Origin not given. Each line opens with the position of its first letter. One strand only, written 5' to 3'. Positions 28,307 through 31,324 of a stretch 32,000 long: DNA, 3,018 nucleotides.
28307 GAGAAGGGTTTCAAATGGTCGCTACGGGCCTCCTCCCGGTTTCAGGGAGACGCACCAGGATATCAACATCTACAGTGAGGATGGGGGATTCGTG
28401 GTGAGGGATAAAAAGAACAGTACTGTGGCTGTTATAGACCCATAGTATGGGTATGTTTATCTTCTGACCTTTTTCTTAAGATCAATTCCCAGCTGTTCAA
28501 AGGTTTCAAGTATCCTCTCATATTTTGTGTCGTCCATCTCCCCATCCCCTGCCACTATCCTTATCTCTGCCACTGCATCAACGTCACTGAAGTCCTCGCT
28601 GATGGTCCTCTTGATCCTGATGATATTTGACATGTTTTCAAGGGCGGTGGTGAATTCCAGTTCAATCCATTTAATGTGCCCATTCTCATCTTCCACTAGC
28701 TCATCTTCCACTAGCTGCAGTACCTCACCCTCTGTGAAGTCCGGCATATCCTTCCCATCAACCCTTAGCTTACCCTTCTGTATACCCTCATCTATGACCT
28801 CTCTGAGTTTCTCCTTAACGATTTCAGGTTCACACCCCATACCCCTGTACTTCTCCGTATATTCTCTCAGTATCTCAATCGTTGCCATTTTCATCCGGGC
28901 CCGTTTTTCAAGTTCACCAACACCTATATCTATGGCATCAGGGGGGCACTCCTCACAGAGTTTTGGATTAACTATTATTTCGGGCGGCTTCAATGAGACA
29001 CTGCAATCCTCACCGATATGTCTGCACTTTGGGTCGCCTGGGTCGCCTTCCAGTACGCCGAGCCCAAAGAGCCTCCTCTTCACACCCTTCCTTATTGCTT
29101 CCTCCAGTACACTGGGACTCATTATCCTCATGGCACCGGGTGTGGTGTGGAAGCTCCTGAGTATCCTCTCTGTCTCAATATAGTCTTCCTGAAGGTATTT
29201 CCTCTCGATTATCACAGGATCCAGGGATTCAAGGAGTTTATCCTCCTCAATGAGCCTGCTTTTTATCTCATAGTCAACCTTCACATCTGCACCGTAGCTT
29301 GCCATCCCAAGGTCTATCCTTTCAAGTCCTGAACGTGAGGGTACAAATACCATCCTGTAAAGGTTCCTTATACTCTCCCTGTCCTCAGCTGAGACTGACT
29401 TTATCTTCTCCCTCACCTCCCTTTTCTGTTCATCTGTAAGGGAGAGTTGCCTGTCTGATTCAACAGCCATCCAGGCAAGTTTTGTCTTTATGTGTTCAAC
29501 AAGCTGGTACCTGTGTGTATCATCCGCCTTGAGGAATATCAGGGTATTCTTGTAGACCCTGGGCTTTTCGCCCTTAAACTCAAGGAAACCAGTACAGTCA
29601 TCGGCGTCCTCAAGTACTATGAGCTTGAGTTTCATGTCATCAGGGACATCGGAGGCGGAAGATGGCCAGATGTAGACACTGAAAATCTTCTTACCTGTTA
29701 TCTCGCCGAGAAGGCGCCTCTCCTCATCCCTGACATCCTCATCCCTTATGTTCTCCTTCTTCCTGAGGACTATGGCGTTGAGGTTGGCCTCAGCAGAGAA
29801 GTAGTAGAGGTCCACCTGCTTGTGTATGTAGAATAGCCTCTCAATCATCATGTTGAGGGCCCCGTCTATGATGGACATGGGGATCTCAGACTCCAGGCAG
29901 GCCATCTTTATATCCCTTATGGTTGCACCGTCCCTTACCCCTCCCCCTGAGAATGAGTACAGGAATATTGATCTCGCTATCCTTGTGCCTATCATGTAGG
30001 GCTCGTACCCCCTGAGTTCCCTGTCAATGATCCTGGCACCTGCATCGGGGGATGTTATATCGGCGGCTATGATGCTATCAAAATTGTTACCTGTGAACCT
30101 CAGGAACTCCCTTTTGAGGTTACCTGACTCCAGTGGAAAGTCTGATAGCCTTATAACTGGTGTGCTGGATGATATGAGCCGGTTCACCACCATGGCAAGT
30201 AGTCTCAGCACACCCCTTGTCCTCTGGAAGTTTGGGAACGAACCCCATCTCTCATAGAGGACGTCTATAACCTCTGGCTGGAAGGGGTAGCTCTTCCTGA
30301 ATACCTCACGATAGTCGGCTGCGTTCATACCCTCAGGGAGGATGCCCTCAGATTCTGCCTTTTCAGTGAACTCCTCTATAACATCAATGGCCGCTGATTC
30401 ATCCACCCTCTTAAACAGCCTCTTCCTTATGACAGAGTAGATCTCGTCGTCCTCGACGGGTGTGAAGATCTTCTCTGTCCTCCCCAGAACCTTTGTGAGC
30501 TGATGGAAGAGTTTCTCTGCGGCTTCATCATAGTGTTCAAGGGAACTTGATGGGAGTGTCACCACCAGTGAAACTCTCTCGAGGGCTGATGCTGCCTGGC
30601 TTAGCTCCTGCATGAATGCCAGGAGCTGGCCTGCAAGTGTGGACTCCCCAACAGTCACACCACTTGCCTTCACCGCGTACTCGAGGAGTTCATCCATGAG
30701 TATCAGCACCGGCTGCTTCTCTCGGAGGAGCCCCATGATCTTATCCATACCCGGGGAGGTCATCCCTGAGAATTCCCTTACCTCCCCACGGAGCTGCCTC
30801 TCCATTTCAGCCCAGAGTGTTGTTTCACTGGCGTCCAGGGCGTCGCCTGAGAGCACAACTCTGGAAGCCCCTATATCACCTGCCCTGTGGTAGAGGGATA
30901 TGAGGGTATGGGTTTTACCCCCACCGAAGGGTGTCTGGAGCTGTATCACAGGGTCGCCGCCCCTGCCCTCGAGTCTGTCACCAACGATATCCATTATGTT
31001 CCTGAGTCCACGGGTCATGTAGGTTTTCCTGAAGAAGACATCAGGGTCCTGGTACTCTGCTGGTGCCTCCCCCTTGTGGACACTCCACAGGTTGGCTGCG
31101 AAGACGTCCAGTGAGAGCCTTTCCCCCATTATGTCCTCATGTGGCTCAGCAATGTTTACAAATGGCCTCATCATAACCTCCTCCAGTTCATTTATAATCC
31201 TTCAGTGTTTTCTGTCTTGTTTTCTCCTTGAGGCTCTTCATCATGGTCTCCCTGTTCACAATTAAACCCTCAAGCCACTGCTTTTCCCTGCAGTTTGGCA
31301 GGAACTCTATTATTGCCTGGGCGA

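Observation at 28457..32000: DUF1156-type methyltransferase + DUF499 ATPase: an RM-like, mechanistically uncharacterised defence-type module cut by the window edge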

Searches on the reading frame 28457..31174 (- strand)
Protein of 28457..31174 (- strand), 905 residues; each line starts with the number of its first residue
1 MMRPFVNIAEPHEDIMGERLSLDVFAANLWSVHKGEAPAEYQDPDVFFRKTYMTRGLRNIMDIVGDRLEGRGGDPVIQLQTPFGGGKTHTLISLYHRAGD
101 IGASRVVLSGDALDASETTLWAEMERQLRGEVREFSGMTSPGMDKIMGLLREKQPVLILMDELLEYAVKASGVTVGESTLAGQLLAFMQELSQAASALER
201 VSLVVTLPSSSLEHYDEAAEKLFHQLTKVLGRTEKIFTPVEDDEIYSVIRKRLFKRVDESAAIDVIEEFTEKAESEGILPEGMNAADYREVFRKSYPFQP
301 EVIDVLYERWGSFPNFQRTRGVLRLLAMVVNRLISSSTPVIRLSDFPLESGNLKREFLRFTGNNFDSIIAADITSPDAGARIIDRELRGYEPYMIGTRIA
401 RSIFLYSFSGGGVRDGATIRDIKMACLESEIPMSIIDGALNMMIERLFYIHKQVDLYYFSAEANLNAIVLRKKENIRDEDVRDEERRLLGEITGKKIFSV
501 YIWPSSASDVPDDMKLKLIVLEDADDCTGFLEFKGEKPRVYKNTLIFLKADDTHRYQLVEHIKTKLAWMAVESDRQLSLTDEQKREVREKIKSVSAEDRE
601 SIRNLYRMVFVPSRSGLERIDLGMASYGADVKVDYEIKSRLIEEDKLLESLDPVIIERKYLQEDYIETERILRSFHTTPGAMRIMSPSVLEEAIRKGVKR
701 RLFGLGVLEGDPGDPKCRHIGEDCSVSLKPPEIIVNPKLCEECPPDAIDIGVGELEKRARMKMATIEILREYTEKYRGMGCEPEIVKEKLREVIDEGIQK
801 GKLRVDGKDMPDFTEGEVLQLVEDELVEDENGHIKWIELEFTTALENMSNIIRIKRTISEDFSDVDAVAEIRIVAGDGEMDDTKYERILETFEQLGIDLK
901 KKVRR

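Call 4: search_protein_families(library=pfam, proteins=[window:28457-31174:-], max_evalue=0.01)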
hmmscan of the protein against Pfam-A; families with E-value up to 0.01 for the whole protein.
window:28457-31174:- (905 aa): 1 family
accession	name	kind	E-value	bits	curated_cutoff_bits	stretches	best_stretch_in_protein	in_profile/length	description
PF04465.17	DUF499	-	1e-37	129.9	23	2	138-492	74-441/1024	Protein of unknown function (DUF499)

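Call 5: search_protein_families(library=padloc, proteins=[window:28457-31174:-], max_evalue=0.01)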
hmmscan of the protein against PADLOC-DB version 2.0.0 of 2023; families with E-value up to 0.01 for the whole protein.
window:28457-31174:- (905 aa): 6 families
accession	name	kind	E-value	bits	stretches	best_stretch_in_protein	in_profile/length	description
PDLC00662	HmaC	-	3.2e-124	414.2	2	118-703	150-773/941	AAA+ ATPase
PDLC02192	DUF499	-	4.5e-38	128.7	1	43-616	34-632/1022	-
PDLC02488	BrxC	-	5.5e-08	29.2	1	219-329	331-441/1240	BrxC-PglY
PDLC02779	SspC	-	1.6e-06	24.2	1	156-302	180-325/1054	SspC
PDLC02775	SspC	-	0.00026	16.9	1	187-300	215-333/1064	SspC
PDLC02781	SspC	-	0.00051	15.9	1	146-300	162-311/1104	SspC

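Call 6: search_protein_families(library=ncbifam, proteins=[window:28457-31174:-], max_evalue=0.01)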
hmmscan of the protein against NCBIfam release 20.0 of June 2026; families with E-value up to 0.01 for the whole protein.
window:28457-31174:- (905 aa): 2 families
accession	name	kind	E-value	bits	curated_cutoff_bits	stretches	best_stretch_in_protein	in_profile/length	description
NF042962.1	DUF499_antiphage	equivalog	7.2e-49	166.6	1200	1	42-616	33-630/1025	anti-phage-associated DUF499 domain-containing protein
NF047891.1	BREXATPasePglY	equivalog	0.0042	15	1700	1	222-328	350-457/1296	BREX-2 system ATPase PglY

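Call 7: find_encoding_contigs(protein=window:28457-31174:-, flank=10000, max_places=8)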
Protein window:28457-31174:- (905 aa): no gene with exactly this product is on record in the collection.

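Call 9: find_related_loci(query=window:28457-31174:-, collection=genome_contigs, flank=10000)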
Query window:28457-31174:- (905 aa) in genome_contigs; peptide patterns used: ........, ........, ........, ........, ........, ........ (x = any residue, [..] = any of these).
54 stretches matched a pattern; 3 encode a relative of the query (tblastn E <= 1e-3); 3 distinct loci.
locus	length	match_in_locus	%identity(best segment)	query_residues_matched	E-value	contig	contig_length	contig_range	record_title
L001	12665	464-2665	51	2-735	0e+0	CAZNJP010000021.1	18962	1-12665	MAG TPA_asm: uncultured Syntrophobacter sp. isolate binchicken_co349_7 genome assembly, contig: NODE_700_length_18962_co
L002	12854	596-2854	45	1-745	0e+0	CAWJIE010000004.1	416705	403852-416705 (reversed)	MAG: uncultured Nitrososphaerota archaeon isolate MFD03726.bin.2.165 genome assembly, contig: contig_45184, whole genome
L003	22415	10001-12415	28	2-704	1e-64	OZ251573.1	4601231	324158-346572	MAG: Spirochaetia bacterium isolate 136ba4c7-3ba6-41ec-ab90-2fabde2105be genome assembly, chromosome: 1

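Call 10: find_homologous_proteins(query=window:28457-31174:-, max_evalue=1e-10)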
Query window:28457-31174:- (905 aa): 5527 proteins with E <= 1e-10 among 8000 candidates; the best 120 are listed.
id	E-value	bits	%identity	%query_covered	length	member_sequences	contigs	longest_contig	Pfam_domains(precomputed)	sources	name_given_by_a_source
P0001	0.0e+0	2007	100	100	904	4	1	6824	PF04465.18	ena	-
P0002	0.0e+0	1604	79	100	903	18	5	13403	PF04465.18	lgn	-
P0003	0.0e+0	1592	80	99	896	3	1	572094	PF04465.18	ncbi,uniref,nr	ncbi:ATP-binding protein [Methanothermobacter sp. K4]|uniref:ATP-binding protein n=1 Tax=Methanother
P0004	0.0e+0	1431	72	100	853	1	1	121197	PF04465.18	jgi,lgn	-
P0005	0.0e+0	1381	69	99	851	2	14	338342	PF04465.18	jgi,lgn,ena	-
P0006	0.0e+0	1042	56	91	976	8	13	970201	-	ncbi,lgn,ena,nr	ncbi:MAG: hypothetical protein RBT32_00010 [Methanothermobacter sp.]|nr:hypothetical protein [Methan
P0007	0.0e+0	1038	56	91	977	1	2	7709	-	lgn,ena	-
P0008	0.0e+0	1030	51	100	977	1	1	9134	-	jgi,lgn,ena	-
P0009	0.0e+0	1015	55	91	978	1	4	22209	-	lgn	-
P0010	2.2e-279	947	50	100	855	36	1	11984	PF04465.18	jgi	-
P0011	1.6e-277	941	53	82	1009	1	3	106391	PF16809.11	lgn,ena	-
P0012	3.2e-276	937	50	94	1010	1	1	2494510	PF04465.18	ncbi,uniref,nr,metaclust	ncbi:ATP-binding protein [Methanobacterium formicicum]|uniref:ATPase AAA n=1 Tax=Methanobacterium fo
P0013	6.9e-276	936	50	89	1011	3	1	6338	PF04465.18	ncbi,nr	ncbi:MAG: DUF499 domain-containing protein [Methanobacterium sp.]|nr:DUF499 domain-containing protei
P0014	8.7e-275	932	52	83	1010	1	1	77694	PF04465.18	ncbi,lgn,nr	ncbi:MAG: DUF499 domain-containing protein [Methanobacteriaceae archaeon]|nr:DUF499 domain-containin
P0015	3.7e-274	930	49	100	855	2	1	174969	PF04465.18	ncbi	-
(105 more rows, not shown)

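Call 11: find_encoding_contigs(protein=P0001, flank=10000, max_places=4)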
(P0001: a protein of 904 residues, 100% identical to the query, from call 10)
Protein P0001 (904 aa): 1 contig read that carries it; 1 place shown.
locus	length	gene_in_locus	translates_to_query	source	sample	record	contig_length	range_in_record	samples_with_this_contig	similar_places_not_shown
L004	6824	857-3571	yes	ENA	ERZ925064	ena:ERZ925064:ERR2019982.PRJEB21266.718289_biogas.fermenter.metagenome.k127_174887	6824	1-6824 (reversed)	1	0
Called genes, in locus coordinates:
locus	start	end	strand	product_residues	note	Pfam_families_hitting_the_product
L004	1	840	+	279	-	?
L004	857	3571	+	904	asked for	PF04465:DUF499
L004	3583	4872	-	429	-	-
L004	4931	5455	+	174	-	PF12773:DZR (weak), PF13240:Zn_Ribbon_1, PF01906:YbjQ_1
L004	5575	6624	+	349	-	PF09376:NurA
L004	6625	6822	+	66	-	?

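Call 12: find_encoding_contigs(protein=P0003, flank=10000, max_places=4)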
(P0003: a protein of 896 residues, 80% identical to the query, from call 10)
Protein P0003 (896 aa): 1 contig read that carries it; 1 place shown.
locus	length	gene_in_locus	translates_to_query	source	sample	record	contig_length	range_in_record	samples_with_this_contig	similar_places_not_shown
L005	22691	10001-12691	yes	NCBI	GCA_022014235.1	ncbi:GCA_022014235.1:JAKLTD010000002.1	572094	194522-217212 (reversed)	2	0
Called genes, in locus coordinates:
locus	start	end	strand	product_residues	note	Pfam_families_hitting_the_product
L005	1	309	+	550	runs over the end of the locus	PF14716:HHH_8, PF00633:HHH (faint), PF14520:HHH_5, PF14792:DNA_pol_B_palm (weak), PF14791:DNA_pol_B_thumb, PF02811:PHP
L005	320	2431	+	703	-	PF00072:Response_reg, PF13506:Glyco_transf_21, PF00535:Glycos_transf_2, PF10111:Glyco_tranf_2_2, PF13641:Glyco_tranf_2_3, PF13632:Glyco_trans_2_3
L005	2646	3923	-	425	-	PF00324:AA_permease, PF13520:AA_permease_2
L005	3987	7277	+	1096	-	PF00176:SNF2-rel_dom, PF00270:DEAD, PF04851:ResIII, PF00271:Helicase_C, PF13020:NOV_C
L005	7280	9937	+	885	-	PF06634:DUF1156, PF01555:N6_N4_Mtase (faint), PF08241:Methyltransf_11 (faint)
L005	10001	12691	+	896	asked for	PF04465:DUF499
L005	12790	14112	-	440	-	-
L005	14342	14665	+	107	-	PF01906:YbjQ_1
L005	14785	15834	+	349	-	PF09376:NurA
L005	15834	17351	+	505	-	PF01935:DUF87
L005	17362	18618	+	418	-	PF00149:Metallophos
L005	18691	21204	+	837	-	PF13175:AAA_15, PF13476:AAA_23, PF24161:CCDC39 (faint)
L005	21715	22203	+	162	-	-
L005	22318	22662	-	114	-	-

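Call 34: find_encoding_contigs(protein=window:28457-31171:-, flank=10000, max_places=8)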
Protein window:28457-31171:- (904 aa): 20 contigs read that carry it; 8 places shown.
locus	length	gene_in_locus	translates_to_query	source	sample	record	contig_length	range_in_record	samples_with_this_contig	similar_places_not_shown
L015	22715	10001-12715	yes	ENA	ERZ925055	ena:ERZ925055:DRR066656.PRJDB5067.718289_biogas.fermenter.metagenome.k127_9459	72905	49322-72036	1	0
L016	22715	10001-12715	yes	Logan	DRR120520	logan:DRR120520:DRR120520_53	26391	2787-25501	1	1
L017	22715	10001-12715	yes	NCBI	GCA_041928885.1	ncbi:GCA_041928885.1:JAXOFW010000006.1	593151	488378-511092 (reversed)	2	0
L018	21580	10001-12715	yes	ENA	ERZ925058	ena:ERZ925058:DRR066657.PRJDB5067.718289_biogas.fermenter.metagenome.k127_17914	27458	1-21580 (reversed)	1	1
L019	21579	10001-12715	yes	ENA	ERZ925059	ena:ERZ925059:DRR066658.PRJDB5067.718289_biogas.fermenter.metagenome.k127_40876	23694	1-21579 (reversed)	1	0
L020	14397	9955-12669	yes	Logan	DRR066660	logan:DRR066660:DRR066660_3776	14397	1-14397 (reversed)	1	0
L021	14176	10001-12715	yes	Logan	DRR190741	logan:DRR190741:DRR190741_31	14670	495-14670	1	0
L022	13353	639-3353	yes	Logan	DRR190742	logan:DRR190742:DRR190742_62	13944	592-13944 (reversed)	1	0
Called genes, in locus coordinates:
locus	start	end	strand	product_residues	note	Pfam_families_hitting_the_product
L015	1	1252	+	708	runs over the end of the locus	PF00072:Response_reg, PF13506:Glyco_transf_21, PF00535:Glycos_transf_2, PF10111:Glyco_tranf_2_2, PF13641:Glyco_tranf_2_3, PF13632:Glyco_trans_2_3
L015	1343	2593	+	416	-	PF12895:ANAPC3 (faint), PF13176:TPR_7 (faint), PF13181:TPR_8 (faint), PF14559:TPR_19, PF23914:TPR_CcmH_CycH, PF13424:TPR_12, PF13371:TPR_9 (weak), PF00515:TPR_1 (weak), +9 more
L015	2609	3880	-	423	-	PF00324:AA_permease, PF13520:AA_permease_2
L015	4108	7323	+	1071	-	PF00176:SNF2-rel_dom, PF00270:DEAD (weak), PF04851:ResIII, PF09848:SLFN-g3_helicase (faint), PF00271:Helicase_C, PF13020:NOV_C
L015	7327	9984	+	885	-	PF06634:DUF1156, PF01555:N6_N4_Mtase (faint)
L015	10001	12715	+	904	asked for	PF04465:DUF499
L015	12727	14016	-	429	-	-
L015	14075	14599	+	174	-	PF12773:DZR (weak), PF13240:Zn_Ribbon_1, PF01906:YbjQ_1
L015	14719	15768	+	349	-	PF09376:NurA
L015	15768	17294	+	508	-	PF09378:HAS-barrel (faint), PF01935:DUF87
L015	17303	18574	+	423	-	PF00149:Metallophos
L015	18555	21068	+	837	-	PF13175:AAA_15, PF13476:AAA_23, PF13304:AAA_21 (faint), PF10046:BLOC1_2 (faint)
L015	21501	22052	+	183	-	-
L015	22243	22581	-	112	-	-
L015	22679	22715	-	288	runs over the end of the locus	PF02775:TPP_enzyme_C, PF12367:PFO_beta_C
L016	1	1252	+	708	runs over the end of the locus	PF00072:Response_reg, PF13506:Glyco_transf_21, PF00535:Glycos_transf_2, PF10111:Glyco_tranf_2_2, PF13641:Glyco_tranf_2_3, PF13632:Glyco_trans_2_3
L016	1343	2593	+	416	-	PF12895:ANAPC3 (faint), PF13176:TPR_7 (faint), PF13181:TPR_8 (faint), PF14559:TPR_19, PF23914:TPR_CcmH_CycH, PF13424:TPR_12, PF13371:TPR_9 (weak), PF00515:TPR_1 (weak), +9 more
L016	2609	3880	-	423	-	PF00324:AA_permease, PF13520:AA_permease_2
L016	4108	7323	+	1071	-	PF00176:SNF2-rel_dom, PF00270:DEAD (weak), PF04851:ResIII, PF09848:SLFN-g3_helicase (faint), PF00271:Helicase_C, PF13020:NOV_C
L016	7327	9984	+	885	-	PF06634:DUF1156, PF01555:N6_N4_Mtase (faint)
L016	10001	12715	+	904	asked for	PF04465:DUF499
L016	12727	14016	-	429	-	-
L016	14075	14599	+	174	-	PF12773:DZR (weak), PF13240:Zn_Ribbon_1, PF01906:YbjQ_1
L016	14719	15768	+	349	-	PF09376:NurA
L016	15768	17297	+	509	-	PF09378:HAS-barrel (faint), PF01935:DUF87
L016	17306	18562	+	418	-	PF00149:Metallophos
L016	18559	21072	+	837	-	PF13175:AAA_15, PF13476:AAA_23, PF13304:AAA_21 (faint), PF10046:BLOC1_2 (faint)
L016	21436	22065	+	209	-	-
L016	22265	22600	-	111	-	-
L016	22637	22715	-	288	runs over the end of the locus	PF02775:TPP_enzyme_C, PF12367:PFO_beta_C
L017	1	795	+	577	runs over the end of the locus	PF00072:Response_reg, PF13506:Glyco_transf_21, PF13641:Glyco_tranf_2_3, PF00535:Glycos_transf_2, PF10111:Glyco_tranf_2_2, PF13632:Glyco_trans_2_3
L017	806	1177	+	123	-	-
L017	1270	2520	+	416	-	PF12895:ANAPC3 (faint), PF13181:TPR_8 (faint), PF14559:TPR_19, PF23914:TPR_CcmH_CycH, PF13424:TPR_12 (weak), PF13371:TPR_9 (weak), PF13432:TPR_16 (weak), PF00515:TPR_1 (weak), +11 more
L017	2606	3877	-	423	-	PF00324:AA_permease, PF13520:AA_permease_2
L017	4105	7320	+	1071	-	PF00176:SNF2-rel_dom, PF00270:DEAD (weak), PF04851:ResIII, PF09848:SLFN-g3_helicase (faint), PF00271:Helicase_C, PF13020:NOV_C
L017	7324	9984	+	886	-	PF06634:DUF1156, PF08241:Methyltransf_11 (faint)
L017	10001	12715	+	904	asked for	PF04465:DUF499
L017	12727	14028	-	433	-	-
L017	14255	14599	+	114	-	PF01906:YbjQ_1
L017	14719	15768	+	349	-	PF09376:NurA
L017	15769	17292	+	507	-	PF01580:FtsK_SpoIIIE (faint), PF01935:DUF87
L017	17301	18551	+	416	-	PF00149:Metallophos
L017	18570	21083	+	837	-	PF13175:AAA_15 (faint), PF13476:AAA_23 (faint), PF13851:GAS (faint), PF24161:CCDC39 (weak), PF24918:NET2A_C (weak)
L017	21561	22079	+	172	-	-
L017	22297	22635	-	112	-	-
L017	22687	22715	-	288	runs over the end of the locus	PF02775:TPP_enzyme_C, PF12367:PFO_beta_C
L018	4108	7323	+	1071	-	PF00176:SNF2-rel_dom, PF00270:DEAD (weak), PF04851:ResIII, PF09848:SLFN-g3_helicase (faint), PF00271:Helicase_C, PF13020:NOV_C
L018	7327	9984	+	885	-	PF06634:DUF1156, PF01555:N6_N4_Mtase (faint)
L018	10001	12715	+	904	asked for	PF04465:DUF499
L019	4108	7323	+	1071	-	PF00176:SNF2-rel_dom, PF00270:DEAD (weak), PF04851:ResIII, PF09848:SLFN-g3_helicase (faint), PF00271:Helicase_C, PF13020:NOV_C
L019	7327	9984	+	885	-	PF06634:DUF1156, PF01555:N6_N4_Mtase (faint)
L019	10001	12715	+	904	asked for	PF04465:DUF499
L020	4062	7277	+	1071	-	PF00176:SNF2-rel_dom, PF00270:DEAD (weak), PF04851:ResIII, PF09848:SLFN-g3_helicase (faint), PF00271:Helicase_C, PF13020:NOV_C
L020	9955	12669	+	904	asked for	PF04465:DUF499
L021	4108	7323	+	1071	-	PF00176:SNF2-rel_dom, PF00270:DEAD (weak), PF04851:ResIII, PF09848:SLFN-g3_helicase (faint), PF00271:Helicase_C, PF13020:NOV_C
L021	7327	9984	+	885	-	PF06634:DUF1156, PF01555:N6_N4_Mtase (faint)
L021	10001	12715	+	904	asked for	PF04465:DUF499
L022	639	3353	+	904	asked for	PF04465:DUF499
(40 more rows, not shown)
